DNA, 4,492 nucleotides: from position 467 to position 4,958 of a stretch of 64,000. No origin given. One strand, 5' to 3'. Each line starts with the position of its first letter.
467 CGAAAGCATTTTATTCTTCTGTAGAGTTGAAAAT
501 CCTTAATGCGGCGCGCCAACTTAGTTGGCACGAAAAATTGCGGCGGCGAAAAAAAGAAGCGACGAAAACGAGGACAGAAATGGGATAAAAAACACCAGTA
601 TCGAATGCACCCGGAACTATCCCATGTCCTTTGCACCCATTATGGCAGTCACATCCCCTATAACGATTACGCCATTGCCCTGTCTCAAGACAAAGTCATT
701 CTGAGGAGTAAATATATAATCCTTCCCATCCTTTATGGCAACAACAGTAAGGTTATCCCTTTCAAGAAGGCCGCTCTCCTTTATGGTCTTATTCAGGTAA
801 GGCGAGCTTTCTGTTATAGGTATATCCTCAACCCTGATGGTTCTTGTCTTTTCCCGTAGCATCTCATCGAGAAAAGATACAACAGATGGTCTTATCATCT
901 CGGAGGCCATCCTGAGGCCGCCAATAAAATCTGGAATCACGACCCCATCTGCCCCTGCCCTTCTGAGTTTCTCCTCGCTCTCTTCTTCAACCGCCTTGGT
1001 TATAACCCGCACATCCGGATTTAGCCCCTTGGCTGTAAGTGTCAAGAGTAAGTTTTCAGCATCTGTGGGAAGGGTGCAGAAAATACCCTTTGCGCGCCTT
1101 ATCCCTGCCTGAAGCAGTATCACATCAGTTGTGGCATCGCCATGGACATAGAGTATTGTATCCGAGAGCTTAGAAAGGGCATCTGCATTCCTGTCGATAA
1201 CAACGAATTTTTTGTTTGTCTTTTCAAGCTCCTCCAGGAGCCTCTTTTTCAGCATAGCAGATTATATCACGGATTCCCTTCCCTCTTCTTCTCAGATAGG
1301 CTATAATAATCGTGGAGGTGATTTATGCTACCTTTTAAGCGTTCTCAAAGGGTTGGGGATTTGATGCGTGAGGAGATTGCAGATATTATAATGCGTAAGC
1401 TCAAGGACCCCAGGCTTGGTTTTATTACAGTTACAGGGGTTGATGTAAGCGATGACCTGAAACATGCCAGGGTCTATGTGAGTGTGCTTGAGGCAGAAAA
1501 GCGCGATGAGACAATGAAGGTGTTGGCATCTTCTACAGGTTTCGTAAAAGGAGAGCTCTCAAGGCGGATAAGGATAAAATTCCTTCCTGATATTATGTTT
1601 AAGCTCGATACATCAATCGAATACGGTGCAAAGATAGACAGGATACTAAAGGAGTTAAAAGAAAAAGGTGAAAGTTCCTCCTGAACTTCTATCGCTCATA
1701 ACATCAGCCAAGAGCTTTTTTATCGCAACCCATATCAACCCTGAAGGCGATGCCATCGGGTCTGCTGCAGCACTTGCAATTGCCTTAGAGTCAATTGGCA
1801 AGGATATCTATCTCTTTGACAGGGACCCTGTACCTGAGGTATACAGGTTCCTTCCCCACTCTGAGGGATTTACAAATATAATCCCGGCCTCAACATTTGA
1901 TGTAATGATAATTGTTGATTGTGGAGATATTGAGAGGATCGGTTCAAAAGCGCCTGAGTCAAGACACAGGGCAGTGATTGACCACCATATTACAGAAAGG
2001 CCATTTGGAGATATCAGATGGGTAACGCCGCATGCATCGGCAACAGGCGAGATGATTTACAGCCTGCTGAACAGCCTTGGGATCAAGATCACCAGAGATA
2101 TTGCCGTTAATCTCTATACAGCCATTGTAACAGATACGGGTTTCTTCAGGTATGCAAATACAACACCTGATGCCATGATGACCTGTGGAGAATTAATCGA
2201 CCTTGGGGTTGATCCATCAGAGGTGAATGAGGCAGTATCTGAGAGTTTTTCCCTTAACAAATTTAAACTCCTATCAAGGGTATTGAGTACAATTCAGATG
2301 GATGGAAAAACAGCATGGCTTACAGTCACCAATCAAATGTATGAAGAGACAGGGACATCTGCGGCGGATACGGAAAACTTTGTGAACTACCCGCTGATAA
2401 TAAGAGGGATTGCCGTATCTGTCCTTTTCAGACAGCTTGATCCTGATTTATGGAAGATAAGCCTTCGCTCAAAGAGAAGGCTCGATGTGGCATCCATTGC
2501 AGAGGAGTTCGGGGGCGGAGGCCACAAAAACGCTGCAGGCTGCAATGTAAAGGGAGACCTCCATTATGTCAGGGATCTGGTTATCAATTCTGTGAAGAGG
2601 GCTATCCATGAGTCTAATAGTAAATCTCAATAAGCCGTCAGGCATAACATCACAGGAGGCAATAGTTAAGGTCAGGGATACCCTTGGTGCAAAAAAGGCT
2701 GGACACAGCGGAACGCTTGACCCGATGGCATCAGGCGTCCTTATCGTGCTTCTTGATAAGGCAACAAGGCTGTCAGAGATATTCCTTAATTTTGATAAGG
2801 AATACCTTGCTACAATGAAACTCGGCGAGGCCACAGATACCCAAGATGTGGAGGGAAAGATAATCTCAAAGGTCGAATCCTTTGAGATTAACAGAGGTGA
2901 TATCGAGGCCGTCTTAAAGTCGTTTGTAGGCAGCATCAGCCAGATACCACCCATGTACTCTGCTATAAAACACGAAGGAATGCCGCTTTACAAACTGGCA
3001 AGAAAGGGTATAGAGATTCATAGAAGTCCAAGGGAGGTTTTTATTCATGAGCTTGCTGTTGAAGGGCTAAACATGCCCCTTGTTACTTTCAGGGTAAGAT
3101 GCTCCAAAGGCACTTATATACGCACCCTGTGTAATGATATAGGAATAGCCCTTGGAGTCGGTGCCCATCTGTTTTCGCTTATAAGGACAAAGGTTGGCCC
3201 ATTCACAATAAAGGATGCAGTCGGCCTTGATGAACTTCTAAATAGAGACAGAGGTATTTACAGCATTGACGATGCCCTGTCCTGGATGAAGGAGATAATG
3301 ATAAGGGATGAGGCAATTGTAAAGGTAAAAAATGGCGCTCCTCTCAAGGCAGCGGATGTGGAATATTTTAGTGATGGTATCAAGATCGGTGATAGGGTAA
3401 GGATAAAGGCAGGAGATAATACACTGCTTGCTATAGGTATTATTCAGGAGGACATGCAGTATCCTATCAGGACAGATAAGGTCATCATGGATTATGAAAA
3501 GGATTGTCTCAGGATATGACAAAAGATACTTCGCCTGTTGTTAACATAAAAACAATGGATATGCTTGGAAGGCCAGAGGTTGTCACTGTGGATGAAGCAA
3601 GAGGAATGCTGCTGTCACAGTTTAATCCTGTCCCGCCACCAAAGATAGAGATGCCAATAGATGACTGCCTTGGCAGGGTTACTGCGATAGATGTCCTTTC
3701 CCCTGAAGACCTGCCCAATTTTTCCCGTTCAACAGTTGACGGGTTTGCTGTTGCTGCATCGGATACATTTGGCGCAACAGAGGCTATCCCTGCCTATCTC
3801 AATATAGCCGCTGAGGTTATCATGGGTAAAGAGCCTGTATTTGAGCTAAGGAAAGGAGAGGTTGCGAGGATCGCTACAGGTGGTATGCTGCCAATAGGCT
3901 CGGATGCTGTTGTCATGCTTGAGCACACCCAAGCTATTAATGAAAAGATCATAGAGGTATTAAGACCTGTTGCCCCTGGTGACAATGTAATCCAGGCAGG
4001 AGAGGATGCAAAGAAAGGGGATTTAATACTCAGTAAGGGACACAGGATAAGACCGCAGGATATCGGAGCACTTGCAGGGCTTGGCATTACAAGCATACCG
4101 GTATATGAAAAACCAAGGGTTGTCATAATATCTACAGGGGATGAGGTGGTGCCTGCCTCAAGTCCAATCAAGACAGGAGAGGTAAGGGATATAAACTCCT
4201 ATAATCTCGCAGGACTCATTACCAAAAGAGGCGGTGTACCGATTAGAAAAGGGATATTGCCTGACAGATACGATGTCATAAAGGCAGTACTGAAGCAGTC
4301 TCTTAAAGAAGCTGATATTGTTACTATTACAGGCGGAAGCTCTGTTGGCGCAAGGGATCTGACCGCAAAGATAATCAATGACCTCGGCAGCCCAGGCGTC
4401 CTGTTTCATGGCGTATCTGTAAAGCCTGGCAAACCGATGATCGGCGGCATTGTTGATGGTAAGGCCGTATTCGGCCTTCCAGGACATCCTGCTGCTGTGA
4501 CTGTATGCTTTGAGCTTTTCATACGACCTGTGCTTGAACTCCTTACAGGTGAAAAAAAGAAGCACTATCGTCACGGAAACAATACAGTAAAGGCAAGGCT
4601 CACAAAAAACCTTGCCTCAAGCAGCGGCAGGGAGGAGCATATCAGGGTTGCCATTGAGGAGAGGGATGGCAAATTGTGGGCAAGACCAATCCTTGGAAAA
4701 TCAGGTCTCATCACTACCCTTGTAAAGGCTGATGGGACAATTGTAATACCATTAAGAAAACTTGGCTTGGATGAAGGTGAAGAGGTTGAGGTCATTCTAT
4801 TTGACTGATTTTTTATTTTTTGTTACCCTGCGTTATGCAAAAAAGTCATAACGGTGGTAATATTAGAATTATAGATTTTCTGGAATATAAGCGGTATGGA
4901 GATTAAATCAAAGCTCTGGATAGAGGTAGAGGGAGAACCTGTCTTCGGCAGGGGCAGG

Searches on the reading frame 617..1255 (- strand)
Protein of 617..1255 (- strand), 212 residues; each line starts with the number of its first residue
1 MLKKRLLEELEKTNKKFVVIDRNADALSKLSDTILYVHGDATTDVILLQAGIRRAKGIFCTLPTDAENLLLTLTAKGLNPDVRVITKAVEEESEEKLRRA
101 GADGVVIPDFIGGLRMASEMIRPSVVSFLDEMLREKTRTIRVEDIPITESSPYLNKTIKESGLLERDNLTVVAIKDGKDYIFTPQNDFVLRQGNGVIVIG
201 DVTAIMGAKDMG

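Call 99: search_protein_families(library=pfam, proteins=[window:617-1255:-], max_evalue=0.000001)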
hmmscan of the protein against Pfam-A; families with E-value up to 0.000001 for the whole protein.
window:617-1255:- (212 aa): 2 families
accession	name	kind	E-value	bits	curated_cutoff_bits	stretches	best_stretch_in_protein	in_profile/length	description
PF02254.24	TrkA_N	-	1.5e-25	90.2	23.8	1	5-108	12-116/116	TrkA-N domain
PF02080.26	TrkA_C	-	3.5e-10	40.1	27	1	144-205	3-63/71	TrkA-C domain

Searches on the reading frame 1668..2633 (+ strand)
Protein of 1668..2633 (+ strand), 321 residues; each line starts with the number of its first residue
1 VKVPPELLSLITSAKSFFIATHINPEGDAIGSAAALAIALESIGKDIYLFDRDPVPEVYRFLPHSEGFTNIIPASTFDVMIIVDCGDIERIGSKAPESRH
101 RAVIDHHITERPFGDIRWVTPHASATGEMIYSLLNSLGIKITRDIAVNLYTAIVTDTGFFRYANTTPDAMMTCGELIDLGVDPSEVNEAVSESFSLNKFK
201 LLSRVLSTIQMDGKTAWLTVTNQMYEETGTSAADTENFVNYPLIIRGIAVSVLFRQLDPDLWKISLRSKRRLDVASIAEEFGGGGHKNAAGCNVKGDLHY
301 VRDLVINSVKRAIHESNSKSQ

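Call 99: search_protein_families(library=pfam, proteins=[window:1668-2633:+], max_evalue=0.000001)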
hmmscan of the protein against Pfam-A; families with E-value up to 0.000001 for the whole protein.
window:1668-2633:+ (321 aa): 2 families
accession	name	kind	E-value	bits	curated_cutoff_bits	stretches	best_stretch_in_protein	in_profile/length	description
PF01368.27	DHH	-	7e-16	59.1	28.1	1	17-153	2-125/125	DHH family, N-terminal domain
PF02272.25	DHHA1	-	1.8e-11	44.8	25.9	1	227-296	10-85/102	DHHA1 domain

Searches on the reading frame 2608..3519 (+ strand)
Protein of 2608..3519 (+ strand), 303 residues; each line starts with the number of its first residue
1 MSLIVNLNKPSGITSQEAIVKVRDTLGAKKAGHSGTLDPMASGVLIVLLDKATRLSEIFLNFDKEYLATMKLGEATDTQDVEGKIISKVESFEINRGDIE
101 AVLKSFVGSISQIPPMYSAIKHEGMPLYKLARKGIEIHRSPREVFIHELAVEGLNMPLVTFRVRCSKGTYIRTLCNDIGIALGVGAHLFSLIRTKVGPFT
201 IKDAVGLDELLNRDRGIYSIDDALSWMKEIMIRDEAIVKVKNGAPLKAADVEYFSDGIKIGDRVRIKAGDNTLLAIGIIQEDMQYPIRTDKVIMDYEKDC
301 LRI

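Call 99: search_protein_families(library=pfam, proteins=[window:2608-3519:+], max_evalue=0.000001)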
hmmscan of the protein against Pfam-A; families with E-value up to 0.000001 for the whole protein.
window:2608-3519:+ (303 aa): 2 families
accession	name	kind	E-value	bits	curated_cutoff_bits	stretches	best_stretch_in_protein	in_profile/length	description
PF01509.24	TruB_N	-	1.7e-56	191.2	27.3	1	23-171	1-149/149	TruB family pseudouridylate synthase (N terminal domain)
PF16198.10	TruB_C_2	-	5.7e-12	46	29.3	1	172-212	1-41/66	tRNA pseudouridylate synthase B C-terminal domain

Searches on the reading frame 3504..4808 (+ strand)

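Call 99: search_protein_families(library=pfam, proteins=[window:3504-4808:+], max_evalue=0.000001)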
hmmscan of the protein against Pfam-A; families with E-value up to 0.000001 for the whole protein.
window:3504-4808:+ (434 aa): 3 families
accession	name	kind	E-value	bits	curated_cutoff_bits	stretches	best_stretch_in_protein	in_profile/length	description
PF03453.22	MoeA_N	-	2.1e-46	158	30.8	1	27-194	1-160/160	MoeA N-terminal region (domain I and II)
PF00994.29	MoCF_biosynth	-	3.2e-31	108.4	26.6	1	208-345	2-143/144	Probable molybdopterin binding domain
PF03454.20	MoeA_C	-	1.3e-18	67.4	22.1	1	363-433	1-72/72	MoeA C-terminal region (domain IV)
